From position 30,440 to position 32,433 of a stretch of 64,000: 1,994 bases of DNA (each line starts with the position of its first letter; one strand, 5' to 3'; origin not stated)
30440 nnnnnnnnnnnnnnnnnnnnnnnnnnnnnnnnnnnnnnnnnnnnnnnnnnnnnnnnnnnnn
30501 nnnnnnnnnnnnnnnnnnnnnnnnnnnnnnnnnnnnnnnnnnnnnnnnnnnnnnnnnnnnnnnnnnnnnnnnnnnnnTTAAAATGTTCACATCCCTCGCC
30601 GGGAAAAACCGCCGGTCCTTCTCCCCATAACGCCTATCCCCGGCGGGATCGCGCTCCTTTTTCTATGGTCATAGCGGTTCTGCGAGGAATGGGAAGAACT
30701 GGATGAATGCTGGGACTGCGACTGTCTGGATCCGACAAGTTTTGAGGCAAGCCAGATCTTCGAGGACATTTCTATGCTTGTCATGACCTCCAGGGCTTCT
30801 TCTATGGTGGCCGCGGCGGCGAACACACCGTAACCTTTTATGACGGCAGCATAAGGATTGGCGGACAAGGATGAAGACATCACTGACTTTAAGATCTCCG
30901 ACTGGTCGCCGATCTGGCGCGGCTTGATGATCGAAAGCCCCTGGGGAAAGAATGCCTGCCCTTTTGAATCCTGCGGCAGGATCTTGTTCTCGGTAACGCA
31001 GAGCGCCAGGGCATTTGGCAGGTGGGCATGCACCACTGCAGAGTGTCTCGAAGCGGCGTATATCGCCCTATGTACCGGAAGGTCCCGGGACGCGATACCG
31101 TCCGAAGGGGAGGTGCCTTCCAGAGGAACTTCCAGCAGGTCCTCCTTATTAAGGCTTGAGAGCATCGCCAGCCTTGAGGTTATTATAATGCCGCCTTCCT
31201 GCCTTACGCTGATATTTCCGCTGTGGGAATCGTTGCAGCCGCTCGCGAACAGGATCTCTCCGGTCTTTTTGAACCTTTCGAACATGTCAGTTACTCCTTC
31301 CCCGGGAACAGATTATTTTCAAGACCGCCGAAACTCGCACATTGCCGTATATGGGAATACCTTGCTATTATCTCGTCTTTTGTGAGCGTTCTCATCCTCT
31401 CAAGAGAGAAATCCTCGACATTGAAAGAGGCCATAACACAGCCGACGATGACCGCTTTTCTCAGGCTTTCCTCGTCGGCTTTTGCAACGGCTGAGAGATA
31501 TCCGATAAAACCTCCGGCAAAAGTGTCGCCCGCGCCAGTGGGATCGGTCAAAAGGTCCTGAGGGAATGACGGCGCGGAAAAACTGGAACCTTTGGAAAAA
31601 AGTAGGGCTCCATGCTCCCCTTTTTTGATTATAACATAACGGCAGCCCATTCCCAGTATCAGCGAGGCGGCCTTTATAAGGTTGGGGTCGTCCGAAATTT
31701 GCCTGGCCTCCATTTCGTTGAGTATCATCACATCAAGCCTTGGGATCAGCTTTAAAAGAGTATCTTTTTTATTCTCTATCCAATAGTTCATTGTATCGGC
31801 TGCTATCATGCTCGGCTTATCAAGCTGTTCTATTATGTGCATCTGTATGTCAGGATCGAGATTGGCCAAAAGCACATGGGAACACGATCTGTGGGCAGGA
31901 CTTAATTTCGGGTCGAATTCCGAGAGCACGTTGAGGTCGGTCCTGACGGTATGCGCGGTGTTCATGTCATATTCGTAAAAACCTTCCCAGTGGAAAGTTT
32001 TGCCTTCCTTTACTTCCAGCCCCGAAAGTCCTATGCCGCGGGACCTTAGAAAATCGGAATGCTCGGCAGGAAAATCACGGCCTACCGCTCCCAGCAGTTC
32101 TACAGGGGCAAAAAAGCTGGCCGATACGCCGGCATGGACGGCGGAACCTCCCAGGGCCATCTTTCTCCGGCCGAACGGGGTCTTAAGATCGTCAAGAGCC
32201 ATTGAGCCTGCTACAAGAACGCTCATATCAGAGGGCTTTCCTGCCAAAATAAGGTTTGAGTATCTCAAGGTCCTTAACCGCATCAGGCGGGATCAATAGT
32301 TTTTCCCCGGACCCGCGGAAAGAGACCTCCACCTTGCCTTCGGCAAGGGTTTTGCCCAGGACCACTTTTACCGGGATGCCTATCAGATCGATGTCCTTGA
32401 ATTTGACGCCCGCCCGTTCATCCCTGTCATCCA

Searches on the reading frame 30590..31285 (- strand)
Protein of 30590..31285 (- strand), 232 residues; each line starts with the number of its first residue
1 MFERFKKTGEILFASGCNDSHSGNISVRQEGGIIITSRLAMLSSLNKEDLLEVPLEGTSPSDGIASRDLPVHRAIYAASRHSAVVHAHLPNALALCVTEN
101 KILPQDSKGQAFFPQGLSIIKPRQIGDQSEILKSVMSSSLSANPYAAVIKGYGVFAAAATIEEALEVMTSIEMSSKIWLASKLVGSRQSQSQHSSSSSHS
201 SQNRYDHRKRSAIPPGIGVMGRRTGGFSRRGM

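Call 27: search_protein_families(library=pfam, proteins=[window:30590-31285:-], max_evalue=0.00001)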
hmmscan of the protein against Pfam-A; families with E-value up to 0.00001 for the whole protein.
window:30590-31285:- (232 aa): 1 family
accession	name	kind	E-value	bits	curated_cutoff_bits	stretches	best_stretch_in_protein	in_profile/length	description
PF00596.27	Aldolase_II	-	5.1e-28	98.6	22.2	1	7-179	5-183/183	Class II Aldolase and Adducin N-terminal domain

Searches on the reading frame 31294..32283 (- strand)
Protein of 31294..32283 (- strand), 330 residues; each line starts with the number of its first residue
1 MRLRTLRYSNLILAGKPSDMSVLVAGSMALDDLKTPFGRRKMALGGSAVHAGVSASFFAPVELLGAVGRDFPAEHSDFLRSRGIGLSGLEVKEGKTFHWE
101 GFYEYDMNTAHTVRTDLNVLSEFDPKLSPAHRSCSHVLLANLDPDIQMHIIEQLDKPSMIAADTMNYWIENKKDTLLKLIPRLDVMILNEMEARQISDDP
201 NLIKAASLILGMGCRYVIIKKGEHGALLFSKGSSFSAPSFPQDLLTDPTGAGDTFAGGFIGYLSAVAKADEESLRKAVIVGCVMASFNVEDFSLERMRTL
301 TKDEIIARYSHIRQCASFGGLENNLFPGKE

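Call 27: search_protein_families(library=pfam, proteins=[window:31294-32283:-], max_evalue=0.00001)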
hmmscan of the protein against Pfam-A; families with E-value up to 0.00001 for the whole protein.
window:31294-32283:- (330 aa): 1 family
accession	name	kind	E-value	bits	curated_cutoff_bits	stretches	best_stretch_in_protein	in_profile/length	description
PF00294.29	PfkB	-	9.5e-26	91.3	25.8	1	39-292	30-293/302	pfkB family carbohydrate kinase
